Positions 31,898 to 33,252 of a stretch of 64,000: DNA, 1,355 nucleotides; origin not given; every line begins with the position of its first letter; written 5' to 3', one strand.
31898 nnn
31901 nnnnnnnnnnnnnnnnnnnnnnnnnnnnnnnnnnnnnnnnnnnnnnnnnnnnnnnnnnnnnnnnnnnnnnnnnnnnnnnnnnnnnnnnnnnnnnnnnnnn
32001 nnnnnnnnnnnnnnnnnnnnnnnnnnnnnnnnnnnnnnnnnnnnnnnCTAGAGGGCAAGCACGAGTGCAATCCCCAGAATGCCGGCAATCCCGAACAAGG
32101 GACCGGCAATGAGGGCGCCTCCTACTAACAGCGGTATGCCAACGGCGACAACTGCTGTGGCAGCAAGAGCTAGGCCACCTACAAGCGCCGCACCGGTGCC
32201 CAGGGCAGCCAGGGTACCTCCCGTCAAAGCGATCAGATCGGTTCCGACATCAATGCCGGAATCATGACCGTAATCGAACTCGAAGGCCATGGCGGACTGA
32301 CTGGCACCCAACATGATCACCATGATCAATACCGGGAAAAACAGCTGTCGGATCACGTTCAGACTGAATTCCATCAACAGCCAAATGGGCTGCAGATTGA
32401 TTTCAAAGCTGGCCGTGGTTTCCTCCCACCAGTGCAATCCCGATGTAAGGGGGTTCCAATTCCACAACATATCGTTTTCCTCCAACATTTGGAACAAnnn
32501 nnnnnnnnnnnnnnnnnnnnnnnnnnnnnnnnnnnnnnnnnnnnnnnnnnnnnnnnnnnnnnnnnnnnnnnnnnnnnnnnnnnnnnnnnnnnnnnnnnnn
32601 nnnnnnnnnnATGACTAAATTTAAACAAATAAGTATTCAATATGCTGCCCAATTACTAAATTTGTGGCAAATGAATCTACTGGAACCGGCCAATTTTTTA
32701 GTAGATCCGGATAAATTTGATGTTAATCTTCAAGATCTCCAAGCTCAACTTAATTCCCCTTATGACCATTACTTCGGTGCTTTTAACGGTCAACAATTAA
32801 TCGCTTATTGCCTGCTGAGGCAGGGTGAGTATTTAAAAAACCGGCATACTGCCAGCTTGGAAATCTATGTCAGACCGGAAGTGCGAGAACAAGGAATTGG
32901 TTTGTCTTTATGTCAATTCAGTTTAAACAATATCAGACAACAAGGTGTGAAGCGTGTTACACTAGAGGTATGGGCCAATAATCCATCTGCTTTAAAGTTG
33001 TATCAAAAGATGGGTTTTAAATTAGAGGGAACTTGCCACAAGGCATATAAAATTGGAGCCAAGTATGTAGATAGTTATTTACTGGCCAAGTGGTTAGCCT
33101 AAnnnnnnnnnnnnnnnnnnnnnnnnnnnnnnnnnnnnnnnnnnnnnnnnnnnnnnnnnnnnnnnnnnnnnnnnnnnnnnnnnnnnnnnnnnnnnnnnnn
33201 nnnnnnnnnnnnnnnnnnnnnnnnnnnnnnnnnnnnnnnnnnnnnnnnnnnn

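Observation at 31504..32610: GC-rich islet inserted between ybaB and recR encoding two paralogous glycine-zipper membrane peptides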

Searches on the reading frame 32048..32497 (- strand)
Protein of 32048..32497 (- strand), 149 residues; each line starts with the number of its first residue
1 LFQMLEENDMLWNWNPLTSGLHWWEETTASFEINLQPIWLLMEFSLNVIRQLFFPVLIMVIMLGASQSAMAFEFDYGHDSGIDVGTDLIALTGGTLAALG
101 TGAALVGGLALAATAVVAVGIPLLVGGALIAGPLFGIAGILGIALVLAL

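Call 4: search_protein_families(library=pfam, proteins=[window:32048-32497:-], max_evalue=1)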
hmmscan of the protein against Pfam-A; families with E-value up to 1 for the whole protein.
window:32048-32497:- (149 aa): 0 families

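Call 5: search_protein_families(library=ncbifam, proteins=[window:32048-32470:-, window:32048-32497:-], max_evalue=10)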
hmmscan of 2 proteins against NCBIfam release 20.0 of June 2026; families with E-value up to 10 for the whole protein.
window:32048-32470:- (140 aa): 0 families

window:32048-32497:- (149 aa): 0 families

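Call 6: search_protein_families(library=phrogs, proteins=[window:32048-32470:-], max_evalue=10)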
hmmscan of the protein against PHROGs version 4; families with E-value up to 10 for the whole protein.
window:32048-32470:- (140 aa): 1 family
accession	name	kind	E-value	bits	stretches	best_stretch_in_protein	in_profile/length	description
phrog_22459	-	unknown function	0.99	10.6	1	78-125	10-56/74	-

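Call 9: find_homologous_proteins(query=window:32048-32470:-, max_evalue=1)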
Query window:32048-32470:- (140 aa): 1 proteins with E <= 1 among 2204 candidates.
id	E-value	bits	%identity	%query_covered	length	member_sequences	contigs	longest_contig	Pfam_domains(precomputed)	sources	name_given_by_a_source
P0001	2.1e-80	286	100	100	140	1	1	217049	-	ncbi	-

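Call 11: find_encoding_contigs(protein=P0001, flank=10000, max_places=6)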
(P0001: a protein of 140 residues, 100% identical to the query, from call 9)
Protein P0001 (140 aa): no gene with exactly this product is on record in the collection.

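Call 31: search_protein_representatives(protein=window:32048-32470:-)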
Query: 140 residues. Proteins with E-value up to 0.001 (for the whole library): 1; up to 1e-10: 1; up to 1e-30: 1. The best 1 are listed.
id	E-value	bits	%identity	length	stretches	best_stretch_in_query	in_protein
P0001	6.8e-81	285.7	100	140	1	1-140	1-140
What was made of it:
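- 32048..32470 (-): p140 coding sequence (140 aa plus stop). Residues 1-40 form a Trp-rich polar head. Residues 41-62 (R-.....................) are a signal-anchor or cleavable signal. Residues 63-78 are an acidic loop (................). Residues 79-140 are a continuous Gly/Ala/Val/Leu/Ile-rich hydrophobic tail. Only itself is found in the protein databases (calls 9, 31).
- Closest known: Class IIb microcins. Different: There is no sequence similarity (calls 4, 5, 31).
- No bacteriocin family was hit in Pfam or NCBIfam (calls 4, 5), and the 1.84-billion-protein HMMER scan found nothing (call 31).
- Tried and rejected: A full HMMER scan of 1.84 billion representatives with p140 found only itself (call 31).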

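Call 35: find_related_loci(query=window:32048-32470:-, collection=metagenome_contigs, flank=10000)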
Query window:32048-32470:- (140 aa) in metagenome_contigs; peptide patterns used: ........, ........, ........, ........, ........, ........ (x = any residue, [..] = any of these).
600 stretches matched a pattern, but none encodes a relative of the query by tblastn (E <= 1e-3).

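Call 36: find_related_loci(query=window:32048-32470:-, collection=viral_contigs, flank=5000)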
Query window:32048-32470:- (140 aa) in viral_contigs; peptide patterns used: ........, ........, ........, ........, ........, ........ (x = any residue, [..] = any of these).
27 stretches matched a pattern, but none encodes a relative of the query by tblastn (E <= 1e-3).

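Call 39: search_dna_similar(query=window:32048-32470:-, collection=plasmids, mode=protein, max_evalue=1)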
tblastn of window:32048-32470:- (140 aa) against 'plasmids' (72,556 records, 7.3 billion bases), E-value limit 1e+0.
No match.

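Call 40: search_dna_similar(query=window:32048-32470:-, collection=phages, mode=protein, max_evalue=1)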
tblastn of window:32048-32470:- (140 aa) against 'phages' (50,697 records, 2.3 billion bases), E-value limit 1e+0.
No match.

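Call 41: predict_structure(protein=window:32048-32470:-)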
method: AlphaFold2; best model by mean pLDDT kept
length: 140 residues; sequences in the alignment: 1
mean_pLDDT: 75.2   pTM: 0.34
mean pLDDT of the five models: 75.2, 71.2, 68.5, 67.5, 61.8
residues with pLDDT >= 90: 4; 70-90: 97; 50-70: 38; < 50: 1
segments of 3 or more residues with pLDDT < 50: none
pLDDT, mean of each block of 10 residues (from residue 1): 66 68 74 87 84 77 57 65 77 82 82 77 75 82
secondary structure, 60 per line:
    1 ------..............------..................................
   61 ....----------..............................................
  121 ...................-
elements in order: H7-20 H27-64 H75-139

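Call 42: search_solved_structures(query=window:32048-32470:-, max_evalue=10, show_alignments=3)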
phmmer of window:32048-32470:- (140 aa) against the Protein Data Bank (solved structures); distinct sequences matched with E-value up to 10: 0.

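Call 70: fold_search(model_id=the predicted structure, library=pdb)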
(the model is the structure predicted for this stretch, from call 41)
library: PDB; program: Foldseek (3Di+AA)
matches with E <= 10: 7; with E <= 0.001: 0
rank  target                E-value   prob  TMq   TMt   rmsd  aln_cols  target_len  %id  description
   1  9cpc_3K               4.7e+00  0.11  0.30  0.15  10.4       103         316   22  Atomic model of porcine brain ventricles cilia doublet microtubule (48-nm periodicity) (released 2024-10-23)
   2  8i7o_B8               6.5e+00  0.12  0.33  0.27  10.3       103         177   16  In situ structure of axonemal doublet microtubules in mouse sperm with 16-nm repeat (released 2023-10-11)
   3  7yca_O                7.5e+00  0.08  0.17  0.25   7.9        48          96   12  Cryo-EM structure of the PSI-LHCI-Lhcp supercomplex from Ostreococcus tauri (released 2023-04-26)
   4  3r84_V                8.5e+00  0.06  0.19  0.32   8.1        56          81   11  Structure of the Mediator head subcomplex Med11/22 (released 2011-04-27)
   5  9fqr_E6               9.1e+00  0.07  0.30  0.13   8.8       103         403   23  96-nm repeat of axonemal doublet microtubules from bovine sperm (released 2025-03-26)
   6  8vu3_K                9.8e+00  0.06  0.21  0.37   5.3        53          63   24  Cryo-EM structure of cyanobacterial PSI with bound platinum nanoparticles (released 2024-10-30)
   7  5oy0_L                9.8e+00  0.06  0.20  0.19   5.5        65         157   12  Structure of synechocystis photosystem I trimer at 2.5A resolution (released 2018-02-21)
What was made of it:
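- The fold search was uninformative, with E > 4 (call 70).
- Tried and rejected: Foldseek against the PDB was uninformative (call 70).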

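Call 79: search_protein_families(library=padloc, proteins=[window:32048-32470:-], max_evalue=1)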
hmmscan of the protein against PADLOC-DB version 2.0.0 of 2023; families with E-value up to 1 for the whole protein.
window:32048-32470:- (140 aa): 0 families

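Call 85: find_encoding_contigs(protein=P0002, flank=3000, max_places=4)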
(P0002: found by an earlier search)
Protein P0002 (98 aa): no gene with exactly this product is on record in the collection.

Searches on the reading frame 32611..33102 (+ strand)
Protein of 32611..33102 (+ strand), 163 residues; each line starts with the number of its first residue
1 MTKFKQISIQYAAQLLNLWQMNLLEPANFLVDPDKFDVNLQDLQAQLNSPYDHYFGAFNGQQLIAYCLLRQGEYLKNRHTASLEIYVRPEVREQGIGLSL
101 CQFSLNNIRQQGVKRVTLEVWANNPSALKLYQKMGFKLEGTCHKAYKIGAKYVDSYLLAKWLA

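Call 4: search_protein_families(library=pfam, proteins=[window:32611-33102:+], max_evalue=1)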
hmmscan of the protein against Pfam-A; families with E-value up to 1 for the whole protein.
window:32611-33102:+ (163 aa): 11 families
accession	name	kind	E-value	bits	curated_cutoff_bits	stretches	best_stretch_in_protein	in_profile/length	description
PF00583.31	Acetyltransf_1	-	8.2e-16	58.8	20.7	1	35-136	19-116/116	Acetyltransferase (GNAT) family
PF13420.13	Acetyltransf_4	-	1e-13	52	24.3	1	46-156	43-154/155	Acetyltransferase (GNAT) domain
PF13508.13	Acetyltransf_7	-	1.1e-11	45.4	27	1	52-137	3-83/84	Acetyltransferase (GNAT) domain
PF13673.13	Acetyltransf_10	-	2.7e-11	44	23.6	1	39-137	18-108/128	Acetyltransferase (GNAT) domain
PF08445.16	FR47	-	1.8e-07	31.5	22.1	1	74-139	16-80/86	FR47-like protein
PF13302.13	Acetyltransf_3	-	9.4e-05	23.6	25.4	1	54-137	55-138/138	Acetyltransferase (GNAT) domain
PF14542.12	Acetyltransf_CG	-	0.0036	17.8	30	1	79-114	24-59/80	GCN5-related N-acetyl-transferase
PF13527.13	Acetyltransf_9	-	0.056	13.9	25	1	83-137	76-125/127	Acetyltransferase (GNAT) domain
PF12746.13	GNAT_acetyltran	-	0.061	13.4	26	1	74-140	175-238/243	GNAT acetyltransferase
PF13523.12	Acetyltransf_8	-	0.11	12.5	27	1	98-142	98-143/145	Acetyltransferase (GNAT) domain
PF18014.7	Acetyltransf_18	-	0.23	11.6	22.7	1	110-148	73-111/124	Acetyltransferase (GNAT) domain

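Call 79: search_protein_families(library=padloc, proteins=[window:32611-33102:+], max_evalue=1)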
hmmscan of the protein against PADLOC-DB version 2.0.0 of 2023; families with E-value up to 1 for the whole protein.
window:32611-33102:+ (163 aa): 0 families

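Call 82: find_encoding_contigs(protein=window:32611-33102:+, flank=3000, max_places=4)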
Protein window:32611-33102:+ (163 aa): 1 contig read that carries it; 1 place shown.
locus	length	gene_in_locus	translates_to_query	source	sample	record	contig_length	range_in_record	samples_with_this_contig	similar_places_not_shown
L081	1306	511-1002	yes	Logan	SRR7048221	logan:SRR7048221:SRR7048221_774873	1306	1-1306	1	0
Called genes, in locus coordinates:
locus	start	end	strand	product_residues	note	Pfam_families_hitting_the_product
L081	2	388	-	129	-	?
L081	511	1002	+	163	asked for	PF00583:Acetyltransf_1, PF13673:Acetyltransf_10, PF13420:Acetyltransf_4, PF13508:Acetyltransf_7, PF08445:FR47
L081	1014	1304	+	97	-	?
